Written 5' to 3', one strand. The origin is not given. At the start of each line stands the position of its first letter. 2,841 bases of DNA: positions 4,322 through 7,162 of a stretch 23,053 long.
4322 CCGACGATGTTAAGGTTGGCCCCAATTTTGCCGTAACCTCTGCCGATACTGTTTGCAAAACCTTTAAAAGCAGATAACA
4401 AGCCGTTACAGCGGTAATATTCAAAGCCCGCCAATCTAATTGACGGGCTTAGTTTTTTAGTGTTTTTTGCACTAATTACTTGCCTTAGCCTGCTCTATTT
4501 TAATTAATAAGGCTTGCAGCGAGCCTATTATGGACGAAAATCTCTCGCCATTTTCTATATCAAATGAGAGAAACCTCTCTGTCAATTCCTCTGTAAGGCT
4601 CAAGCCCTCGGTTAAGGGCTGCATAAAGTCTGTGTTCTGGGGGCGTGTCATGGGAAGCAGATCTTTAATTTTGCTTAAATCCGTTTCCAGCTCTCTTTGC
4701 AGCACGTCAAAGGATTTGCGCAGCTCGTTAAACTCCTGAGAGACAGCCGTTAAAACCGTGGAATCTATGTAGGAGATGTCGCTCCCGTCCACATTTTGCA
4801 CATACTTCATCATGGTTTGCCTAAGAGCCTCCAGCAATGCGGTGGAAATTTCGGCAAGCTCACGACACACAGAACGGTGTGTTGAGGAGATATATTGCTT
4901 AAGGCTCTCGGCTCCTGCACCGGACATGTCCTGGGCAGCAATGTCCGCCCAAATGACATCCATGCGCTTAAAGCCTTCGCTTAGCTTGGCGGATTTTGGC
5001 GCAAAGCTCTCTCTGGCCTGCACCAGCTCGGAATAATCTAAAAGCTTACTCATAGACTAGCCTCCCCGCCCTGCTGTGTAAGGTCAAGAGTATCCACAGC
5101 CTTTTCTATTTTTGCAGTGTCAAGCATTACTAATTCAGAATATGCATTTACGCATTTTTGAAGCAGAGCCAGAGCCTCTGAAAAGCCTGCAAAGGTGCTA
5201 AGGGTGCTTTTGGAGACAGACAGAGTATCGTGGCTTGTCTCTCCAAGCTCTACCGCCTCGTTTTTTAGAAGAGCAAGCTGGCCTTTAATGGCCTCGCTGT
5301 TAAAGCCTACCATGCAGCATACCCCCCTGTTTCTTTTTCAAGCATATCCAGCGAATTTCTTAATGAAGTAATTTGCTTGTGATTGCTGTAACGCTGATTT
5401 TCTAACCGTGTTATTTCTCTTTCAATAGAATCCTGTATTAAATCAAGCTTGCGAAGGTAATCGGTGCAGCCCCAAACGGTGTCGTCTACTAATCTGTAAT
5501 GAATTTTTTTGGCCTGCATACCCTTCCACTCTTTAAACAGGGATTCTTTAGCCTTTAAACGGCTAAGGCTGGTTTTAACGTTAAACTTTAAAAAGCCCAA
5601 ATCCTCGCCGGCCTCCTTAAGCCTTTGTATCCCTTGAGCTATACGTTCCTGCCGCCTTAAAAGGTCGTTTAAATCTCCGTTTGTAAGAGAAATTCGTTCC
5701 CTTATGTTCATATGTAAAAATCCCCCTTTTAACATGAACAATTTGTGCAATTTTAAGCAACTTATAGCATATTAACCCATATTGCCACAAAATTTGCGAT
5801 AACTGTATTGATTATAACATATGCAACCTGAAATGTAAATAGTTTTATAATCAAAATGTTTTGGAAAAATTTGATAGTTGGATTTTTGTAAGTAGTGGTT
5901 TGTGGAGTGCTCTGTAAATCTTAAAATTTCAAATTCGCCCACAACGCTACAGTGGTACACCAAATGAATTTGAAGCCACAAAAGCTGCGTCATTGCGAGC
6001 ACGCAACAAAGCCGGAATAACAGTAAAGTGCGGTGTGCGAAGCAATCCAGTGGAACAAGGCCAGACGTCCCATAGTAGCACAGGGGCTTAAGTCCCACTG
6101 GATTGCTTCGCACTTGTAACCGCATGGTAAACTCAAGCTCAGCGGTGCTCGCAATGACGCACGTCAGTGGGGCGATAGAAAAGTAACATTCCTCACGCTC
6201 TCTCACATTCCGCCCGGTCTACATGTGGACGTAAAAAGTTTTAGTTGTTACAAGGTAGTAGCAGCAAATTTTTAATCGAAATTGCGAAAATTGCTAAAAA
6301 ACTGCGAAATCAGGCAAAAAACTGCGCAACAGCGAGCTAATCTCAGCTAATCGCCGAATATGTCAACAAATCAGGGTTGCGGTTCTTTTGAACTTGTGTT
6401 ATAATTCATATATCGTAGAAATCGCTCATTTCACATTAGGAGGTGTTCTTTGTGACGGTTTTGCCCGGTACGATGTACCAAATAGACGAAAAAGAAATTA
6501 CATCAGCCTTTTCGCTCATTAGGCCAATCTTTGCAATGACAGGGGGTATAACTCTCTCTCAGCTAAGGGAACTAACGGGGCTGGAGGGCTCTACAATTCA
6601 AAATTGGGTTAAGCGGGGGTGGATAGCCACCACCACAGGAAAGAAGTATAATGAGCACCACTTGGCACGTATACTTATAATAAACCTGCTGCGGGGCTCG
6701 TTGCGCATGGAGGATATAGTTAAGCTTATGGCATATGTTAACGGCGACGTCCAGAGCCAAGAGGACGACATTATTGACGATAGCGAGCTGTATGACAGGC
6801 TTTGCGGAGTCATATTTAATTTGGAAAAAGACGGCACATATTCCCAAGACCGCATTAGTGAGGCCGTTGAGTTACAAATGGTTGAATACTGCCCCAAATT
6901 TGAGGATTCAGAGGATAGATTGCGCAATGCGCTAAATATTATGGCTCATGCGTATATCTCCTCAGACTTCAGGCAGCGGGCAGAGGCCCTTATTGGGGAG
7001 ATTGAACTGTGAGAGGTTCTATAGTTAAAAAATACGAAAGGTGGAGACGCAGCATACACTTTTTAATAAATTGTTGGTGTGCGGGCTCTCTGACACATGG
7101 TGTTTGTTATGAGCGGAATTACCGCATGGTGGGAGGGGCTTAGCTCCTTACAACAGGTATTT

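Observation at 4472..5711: Decayed LXG-type type VII effector locus: two Lap/YwqH-YwqI-like helper genes plus an LXG domain with no toxin or immunity genes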

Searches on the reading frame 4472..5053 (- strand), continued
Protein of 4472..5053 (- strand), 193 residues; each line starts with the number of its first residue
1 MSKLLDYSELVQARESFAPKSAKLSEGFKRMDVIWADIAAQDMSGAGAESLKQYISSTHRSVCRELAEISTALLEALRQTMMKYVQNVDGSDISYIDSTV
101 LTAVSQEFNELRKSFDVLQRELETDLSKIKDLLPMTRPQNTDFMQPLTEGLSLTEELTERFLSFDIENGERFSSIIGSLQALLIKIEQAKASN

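Call 89: search_solved_structures(query=A4, max_evalue=1, show_alignments=1)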
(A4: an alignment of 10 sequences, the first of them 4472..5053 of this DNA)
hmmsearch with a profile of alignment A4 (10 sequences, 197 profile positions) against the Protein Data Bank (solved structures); distinct sequences matched with E-value up to 1: 28.
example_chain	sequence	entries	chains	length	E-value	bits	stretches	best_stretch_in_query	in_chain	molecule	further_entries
8gmh_B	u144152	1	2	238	1.8e-24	89.9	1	3-183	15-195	LXG domain-containing protein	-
8vw9_A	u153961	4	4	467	0.003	20.7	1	44-100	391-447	ATP-dependent zinc metalloprotease FtsH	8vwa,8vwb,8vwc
3kds_E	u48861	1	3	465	0.0049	20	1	44-100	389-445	Cell division protein FtsH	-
2ce7_A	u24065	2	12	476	0.0049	20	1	44-100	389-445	CELL DIVISION PROTEIN FTSH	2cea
5yl9_A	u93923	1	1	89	0.0075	19.4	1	112-184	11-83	Spike glycoprotein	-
7tdo_A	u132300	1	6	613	0.0096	19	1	44-100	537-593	ATP-dependent zinc metalloprotease FtsH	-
5zuv_A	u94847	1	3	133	0.015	18.4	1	112-186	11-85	Spike glycoprotein,Spike glycoprotein,inhibitor EK1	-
4l8i_A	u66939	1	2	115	0.024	17.7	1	66-165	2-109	RSV epitope scaffold FFL_005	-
5szs_A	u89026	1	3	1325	0.027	17.6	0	112-193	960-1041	Spike glycoprotein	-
3t98_A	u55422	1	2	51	0.031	17.4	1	88-131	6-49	Nuclear pore complex protein Nup54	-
1r8i_A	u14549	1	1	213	0.057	16.5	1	10-92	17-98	TraC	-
6kos_A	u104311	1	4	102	0.087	15.9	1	122-193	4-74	SUWA (Super WA20)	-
6jfv_B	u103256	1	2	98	0.15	15.1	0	4-40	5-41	Keratin, type II cytoskeletal 5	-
2jaa_A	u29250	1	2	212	0.25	14.4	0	120-195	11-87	INVASIN IPAD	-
4zry_B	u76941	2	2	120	0.29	14.2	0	3-38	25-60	Keratin, type II cytoskeletal 1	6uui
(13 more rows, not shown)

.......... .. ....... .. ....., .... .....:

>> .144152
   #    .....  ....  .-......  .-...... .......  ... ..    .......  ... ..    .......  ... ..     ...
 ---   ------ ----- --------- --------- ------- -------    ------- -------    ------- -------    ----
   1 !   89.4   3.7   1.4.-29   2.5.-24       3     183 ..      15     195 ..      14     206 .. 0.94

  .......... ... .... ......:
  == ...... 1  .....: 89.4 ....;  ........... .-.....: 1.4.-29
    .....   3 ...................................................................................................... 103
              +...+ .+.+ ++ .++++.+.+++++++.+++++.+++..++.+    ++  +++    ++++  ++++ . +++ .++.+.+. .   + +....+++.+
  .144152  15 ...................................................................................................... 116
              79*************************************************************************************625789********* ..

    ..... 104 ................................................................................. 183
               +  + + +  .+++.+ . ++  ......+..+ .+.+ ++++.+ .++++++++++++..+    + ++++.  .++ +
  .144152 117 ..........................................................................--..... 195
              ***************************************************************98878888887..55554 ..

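Call 90: search_protein_families(library=phrogs, proteins=[window:4472-5053:-], max_evalue=0.01)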
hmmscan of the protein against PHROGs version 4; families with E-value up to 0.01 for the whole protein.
window:4472-5053:- (193 aa): 0 families

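Call 91: search_protein_families(library=padloc, proteins=[window:4472-5053:-], max_evalue=0.01)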
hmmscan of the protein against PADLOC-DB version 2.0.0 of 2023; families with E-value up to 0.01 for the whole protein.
window:4472-5053:- (193 aa): 1 family
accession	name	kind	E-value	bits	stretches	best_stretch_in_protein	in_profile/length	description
PDLC03243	MTase_II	-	0.0044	14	1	29-119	71-155/377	Type II methyltransferase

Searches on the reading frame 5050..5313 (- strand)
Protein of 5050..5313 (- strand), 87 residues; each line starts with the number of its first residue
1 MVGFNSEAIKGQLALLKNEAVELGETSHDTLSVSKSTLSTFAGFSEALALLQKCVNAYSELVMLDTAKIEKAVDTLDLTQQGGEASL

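Call 3: search_protein_families(library=pfam, proteins=[window:5050-5313:-], max_evalue=10)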
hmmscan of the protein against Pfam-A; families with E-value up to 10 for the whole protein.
window:5050-5313:- (87 aa): 1 family
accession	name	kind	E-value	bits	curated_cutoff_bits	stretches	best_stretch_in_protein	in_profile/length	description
PF17279.8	DUF5344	-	0.0014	19.6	27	1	4-77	6-78/87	Family of unknown function (DUF5344)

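Call 4: search_protein_families(library=ncbifam, proteins=[window:5050-5313:-], max_evalue=10)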
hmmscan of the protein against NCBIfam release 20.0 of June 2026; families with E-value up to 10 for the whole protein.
window:5050-5313:- (87 aa): 1 family
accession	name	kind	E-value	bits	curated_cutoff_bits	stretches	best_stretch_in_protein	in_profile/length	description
TIGR04197.1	T7SS_SACOL2603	subfamily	0.032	14.8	26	1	5-72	4-70/85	TIGR04197 family type VII secretion effector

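Call 50: search_solved_structures(query=A2, max_evalue=10, show_alignments=2)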
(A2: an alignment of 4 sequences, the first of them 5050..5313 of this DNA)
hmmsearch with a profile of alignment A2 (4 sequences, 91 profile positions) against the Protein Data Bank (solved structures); distinct sequences matched with E-value up to 10: 5.
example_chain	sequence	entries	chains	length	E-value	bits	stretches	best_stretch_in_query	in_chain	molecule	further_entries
9ugr_A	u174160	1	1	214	0.12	16.4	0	22-61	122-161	Syn-F4-Link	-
2hrk_A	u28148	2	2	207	0.76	13.8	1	19-78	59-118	Glutamyl-tRNA synthetase, cytoplasmic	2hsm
2hra_A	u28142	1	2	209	0.78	13.8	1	19-78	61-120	Glutamyl-tRNA synthetase, cytoplasmic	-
8tm0_A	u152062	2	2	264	0.82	13.7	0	25-60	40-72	NKG2-D type II integral membrane protein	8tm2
3mru_A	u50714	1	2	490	1.1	13.3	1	41-78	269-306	Aminoacyl-histidine dipeptidase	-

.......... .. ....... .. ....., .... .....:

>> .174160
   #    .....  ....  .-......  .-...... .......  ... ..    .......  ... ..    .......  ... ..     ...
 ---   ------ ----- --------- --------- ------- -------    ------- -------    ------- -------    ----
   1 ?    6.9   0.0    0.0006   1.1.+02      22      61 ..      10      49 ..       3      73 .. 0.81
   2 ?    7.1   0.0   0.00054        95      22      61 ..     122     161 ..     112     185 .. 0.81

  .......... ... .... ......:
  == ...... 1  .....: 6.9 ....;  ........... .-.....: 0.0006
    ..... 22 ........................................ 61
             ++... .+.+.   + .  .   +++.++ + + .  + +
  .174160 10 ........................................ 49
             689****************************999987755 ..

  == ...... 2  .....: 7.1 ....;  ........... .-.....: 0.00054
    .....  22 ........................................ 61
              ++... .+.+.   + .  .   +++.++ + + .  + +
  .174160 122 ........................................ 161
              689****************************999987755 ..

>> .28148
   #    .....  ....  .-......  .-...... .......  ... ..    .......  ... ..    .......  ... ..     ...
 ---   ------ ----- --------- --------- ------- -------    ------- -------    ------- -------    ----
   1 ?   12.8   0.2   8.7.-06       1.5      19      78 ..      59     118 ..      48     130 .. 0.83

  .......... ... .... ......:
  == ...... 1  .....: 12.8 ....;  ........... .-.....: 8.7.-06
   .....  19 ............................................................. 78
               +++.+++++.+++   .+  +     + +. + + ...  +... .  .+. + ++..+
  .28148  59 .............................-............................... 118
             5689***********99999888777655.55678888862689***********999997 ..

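Call 66: search_protein_families(library=pfam, alignment_id=A2, max_evalue=1)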
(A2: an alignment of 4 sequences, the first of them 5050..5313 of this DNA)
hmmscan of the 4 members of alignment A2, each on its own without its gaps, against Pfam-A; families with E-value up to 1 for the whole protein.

A. member 1, window:5050-5313:- (87 aa): 1 family
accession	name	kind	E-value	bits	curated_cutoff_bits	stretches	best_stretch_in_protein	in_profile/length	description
PF17279.8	DUF5344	-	0.0014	19.6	27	1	4-77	6-78/87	Family of unknown function (DUF5344)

B. families by the number of members that match (of 4 scanned): 4 families
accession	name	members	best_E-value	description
PF17279.8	DUF5344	3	2.9e-05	Family of unknown function (DUF5344)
PF25766.1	TPR_RPAP1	1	0.19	RNA polymerase II-associated protein 1, TPR repeats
PF12240.13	Angiomotin_C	1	0.2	Angiomotin C terminal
PF04844.18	Ovate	1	0.25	Transcriptional repressor, ovate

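Call 83: list_cluster_members(proteins=[P0013, window:5050-5313:-, window:4472-5053:-, window:973-2313:+])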
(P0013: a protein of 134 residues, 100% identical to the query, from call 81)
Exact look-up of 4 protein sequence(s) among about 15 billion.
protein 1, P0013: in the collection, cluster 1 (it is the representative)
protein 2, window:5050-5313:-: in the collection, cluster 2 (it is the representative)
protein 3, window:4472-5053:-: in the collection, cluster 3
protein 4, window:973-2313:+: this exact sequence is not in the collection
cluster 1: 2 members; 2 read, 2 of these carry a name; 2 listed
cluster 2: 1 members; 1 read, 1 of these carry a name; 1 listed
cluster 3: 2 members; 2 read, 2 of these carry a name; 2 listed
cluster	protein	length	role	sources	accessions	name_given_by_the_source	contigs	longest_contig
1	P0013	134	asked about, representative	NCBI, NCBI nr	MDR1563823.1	MAG: DUF5082 domain-containing protein [Oscillospiraceae bacterium] | DUF5082 domain-containing protein [Oscillospiraceae bacterium]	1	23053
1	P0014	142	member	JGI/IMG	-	hypothetical protein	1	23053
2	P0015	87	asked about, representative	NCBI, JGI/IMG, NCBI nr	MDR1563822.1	MAG: hypothetical protein LBS74_02585 [Oscillospiraceae bacterium] | hypothetical protein | hypothetical protein [Oscillospiraceae bacterium]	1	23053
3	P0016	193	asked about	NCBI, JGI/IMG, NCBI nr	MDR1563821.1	MAG: LXG domain-containing protein [Oscillospiraceae bacterium] | hypothetical protein | LXG domain-containing protein [Oscillospiraceae bacterium]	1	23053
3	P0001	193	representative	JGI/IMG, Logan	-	hypothetical protein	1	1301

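Call 90: search_protein_families(library=phrogs, proteins=[window:5050-5313:-], max_evalue=0.01)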
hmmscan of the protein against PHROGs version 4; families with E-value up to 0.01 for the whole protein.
window:5050-5313:- (87 aa): 0 families

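Call 91: search_protein_families(library=padloc, proteins=[window:5050-5313:-], max_evalue=0.01)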
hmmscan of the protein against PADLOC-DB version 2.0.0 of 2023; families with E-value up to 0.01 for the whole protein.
window:5050-5313:- (87 aa): 0 families

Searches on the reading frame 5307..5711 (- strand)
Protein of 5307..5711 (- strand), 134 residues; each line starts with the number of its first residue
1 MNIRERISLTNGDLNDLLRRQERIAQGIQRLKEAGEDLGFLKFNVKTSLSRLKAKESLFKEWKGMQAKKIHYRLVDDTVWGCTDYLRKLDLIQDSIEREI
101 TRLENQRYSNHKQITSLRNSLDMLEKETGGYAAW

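Call 3: search_protein_families(library=pfam, proteins=[window:5307-5711:-], max_evalue=10)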
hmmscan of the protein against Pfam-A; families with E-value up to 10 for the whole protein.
window:5307-5711:- (134 aa): 9 families
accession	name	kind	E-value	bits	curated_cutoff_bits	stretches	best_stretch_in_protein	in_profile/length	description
PF16888.10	YwqH-like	-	2.4e-11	44.4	33.7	1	24-125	22-122/123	YwqH-like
PF02090.21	SPAM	-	0.051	14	35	1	86-126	7-47/142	Salmonella surface presentation of antigen gene type M protein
PF21680.2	GIDA_C_1st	-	0.1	13.8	24.7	1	93-117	11-35/96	tRNA modifying enzyme MnmG/GidA C-terminal helical domain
PF05565.16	Sipho_Gp157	-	0.15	12.5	28.6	1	83-123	46-86/162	Siphovirus Gp157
PF01544.23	CorA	-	0.17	11.6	27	1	65-124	106-163/292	CorA-like Mg2+ transporter protein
PF07848.18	PaaX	-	0.19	12.4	24.8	1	36-76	31-68/70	PaaX-like protein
PF00261.25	Tropomyosin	-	0.28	11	38.6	1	45-127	158-231/242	Tropomyosin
PF05377.16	FlaC_arch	-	1.8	9.5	27.8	1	94-126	3-35/55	Flagella accessory protein C (FlaC)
PF10779.14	XhlA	-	2.1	9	34.7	1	90-120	14-47/67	Haemolysin XhlA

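Call 4: search_protein_families(library=ncbifam, proteins=[window:5307-5711:-], max_evalue=10)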
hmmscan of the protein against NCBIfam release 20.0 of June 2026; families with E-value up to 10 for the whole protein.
window:5307-5711:- (134 aa): 4 families
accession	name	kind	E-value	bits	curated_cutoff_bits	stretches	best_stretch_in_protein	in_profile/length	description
NF045487.1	ASRP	equivalog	0.032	12.8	300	1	12-127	242-346/593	archaea-specific SMC-related protein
TIGR01807.1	CM_P2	equivalog_domain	0.081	13.2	69.55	1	3-36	4-37/76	chorismate mutase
TIGR03495.1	phage_LysB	equivalog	0.13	12.5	92.75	1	6-65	41-100/135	Rz-like lysis system protein LysB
TIGR04523.1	Mplasa_alph_rch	subfamily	0.13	10.1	270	1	92-126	420-454/745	helix-rich protein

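Call 51: search_solved_structures(query=A3, max_evalue=10, show_alignments=2)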
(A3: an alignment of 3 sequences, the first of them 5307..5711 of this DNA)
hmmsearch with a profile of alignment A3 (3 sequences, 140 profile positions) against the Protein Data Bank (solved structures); distinct sequences matched with E-value up to 10: 31.
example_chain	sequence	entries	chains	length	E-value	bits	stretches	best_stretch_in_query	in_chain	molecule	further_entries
8gmh_C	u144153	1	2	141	0.00011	25.7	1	10-117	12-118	LapA4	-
10ll_A4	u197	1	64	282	0.12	15.8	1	15-62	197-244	Flagellin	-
2khk_A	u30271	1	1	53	0.14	15.6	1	23-63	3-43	ATP synthase subunit b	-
2yny_A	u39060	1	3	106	0.21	15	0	7-39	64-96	GENERAL CONTROL PROTEIN GCN4, PUTATIVE INNER MEMBRANE PROTEIN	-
4c47_A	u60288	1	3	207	0.28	14.7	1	8-66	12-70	INNER MEMBRANE LIPOPROTEIN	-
4g2k_A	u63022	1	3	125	0.33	14.4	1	94-134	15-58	General control protein GCN4, Envelope glycoprotein GP2 chimera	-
4xa3_A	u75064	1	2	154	0.55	13.7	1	5-68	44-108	Gp7-MYH7(1361-1425)-Eb1 chimera protein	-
3gp4_A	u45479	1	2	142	0.72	13.3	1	19-64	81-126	Transcriptional regulator, MerR family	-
5apw_A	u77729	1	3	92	1.1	12.8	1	13-65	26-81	GENERAL CONTROL PROTEIN GCN4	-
4i0x_A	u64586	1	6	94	1.1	12.8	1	59-124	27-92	ESAT-6-like protein MAB_3112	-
8tve_A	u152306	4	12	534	1.5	12.3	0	79-114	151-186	Langya henipavirus fusion protein in postfusion state | Langya henipavirus fusion protein in prefusion state | Langya henipavirus postfusion F protein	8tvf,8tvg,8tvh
5n9j_G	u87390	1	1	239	1.6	12.2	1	90-140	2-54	Mediator of RNA polymerase II transcription subunit 4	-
5ejb_B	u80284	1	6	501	1.8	12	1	23-65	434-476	Fusion glycoprotein F0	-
3zmf_A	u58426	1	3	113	1.8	12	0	96-132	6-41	GENERAL CONTROL PROTEIN GCN4, PUTATIVE INNER MEMBRANE PROTEIN, GENERAL CONTROL PROTEIN GCN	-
3ssu_A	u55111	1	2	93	2.1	11.8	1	4-40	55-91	Vimentin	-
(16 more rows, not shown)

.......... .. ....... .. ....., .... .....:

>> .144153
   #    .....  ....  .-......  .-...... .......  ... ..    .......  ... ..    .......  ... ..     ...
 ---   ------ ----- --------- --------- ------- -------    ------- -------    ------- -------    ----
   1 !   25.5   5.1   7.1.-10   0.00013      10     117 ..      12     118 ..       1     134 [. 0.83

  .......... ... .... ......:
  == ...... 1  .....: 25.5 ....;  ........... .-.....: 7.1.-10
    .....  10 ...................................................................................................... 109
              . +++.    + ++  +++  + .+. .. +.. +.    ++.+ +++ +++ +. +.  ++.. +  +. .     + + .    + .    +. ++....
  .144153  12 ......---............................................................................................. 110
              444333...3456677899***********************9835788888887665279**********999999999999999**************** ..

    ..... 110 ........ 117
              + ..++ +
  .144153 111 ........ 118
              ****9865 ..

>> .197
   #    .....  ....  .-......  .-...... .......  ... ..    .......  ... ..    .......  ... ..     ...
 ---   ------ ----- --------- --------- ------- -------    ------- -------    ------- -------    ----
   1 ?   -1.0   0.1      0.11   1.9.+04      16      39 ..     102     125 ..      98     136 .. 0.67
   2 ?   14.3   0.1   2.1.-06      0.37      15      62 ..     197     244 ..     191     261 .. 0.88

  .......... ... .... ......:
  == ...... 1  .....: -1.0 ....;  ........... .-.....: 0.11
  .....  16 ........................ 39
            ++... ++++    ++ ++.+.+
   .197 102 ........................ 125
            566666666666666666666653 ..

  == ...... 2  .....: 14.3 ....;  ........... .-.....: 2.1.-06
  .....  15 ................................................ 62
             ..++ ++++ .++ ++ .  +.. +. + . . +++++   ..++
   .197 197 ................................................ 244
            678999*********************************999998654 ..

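Call 81: find_homologous_proteins(query=window:5307-5711:-, max_evalue=0.01)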
Query window:5307-5711:- (134 aa): 1 proteins with E <= 0.01 among 17 candidates.
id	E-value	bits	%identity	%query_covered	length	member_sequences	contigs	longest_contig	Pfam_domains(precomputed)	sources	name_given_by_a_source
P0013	2.2e-81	289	100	100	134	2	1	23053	PF16888.11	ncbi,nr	ncbi:MAG: DUF5082 domain-containing protein [Oscillospiraceae bacterium]|nr:DUF5082 domain-containin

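Call 82: find_encoding_contigs(protein=P0013, flank=10000)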
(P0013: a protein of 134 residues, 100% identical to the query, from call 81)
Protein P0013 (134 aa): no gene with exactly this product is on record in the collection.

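Call 90: search_protein_families(library=phrogs, proteins=[window:5307-5711:-], max_evalue=0.01)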
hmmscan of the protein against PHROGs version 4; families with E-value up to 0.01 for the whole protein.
window:5307-5711:- (134 aa): 1 family
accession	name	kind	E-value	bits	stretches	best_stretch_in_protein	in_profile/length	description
phrog_5553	-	unknown function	0.0018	19.5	0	83-126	20-63/114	-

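Call 91: search_protein_families(library=padloc, proteins=[window:5307-5711:-], max_evalue=0.01)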
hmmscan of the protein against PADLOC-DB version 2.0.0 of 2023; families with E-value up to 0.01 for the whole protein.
window:5307-5711:- (134 aa): 2 families
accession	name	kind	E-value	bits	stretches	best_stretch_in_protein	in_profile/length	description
PDLC03865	LmuB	-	0.0033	13.7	1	29-128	583-675/1007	-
PDLC00256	LmuB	-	0.0073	13.1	1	44-127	213-282/563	AAA ATPase domain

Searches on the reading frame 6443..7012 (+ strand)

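Call 9: search_protein_families(library=pfam, proteins=[window:6443-7012:+], max_evalue=0.001)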
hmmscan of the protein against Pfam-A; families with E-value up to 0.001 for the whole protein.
window:6443-7012:+ (189 aa): 2 families
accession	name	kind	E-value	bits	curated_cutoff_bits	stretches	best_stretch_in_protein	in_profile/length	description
PF08876.17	DUF1836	-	2.8e-13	50.3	27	1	43-119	32-104/105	Domain of unknown function (DUF1836)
PF13411.12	MerR_1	-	5.1e-05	23.8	21.6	1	37-96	2-66/69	MerR HTH family regulatory protein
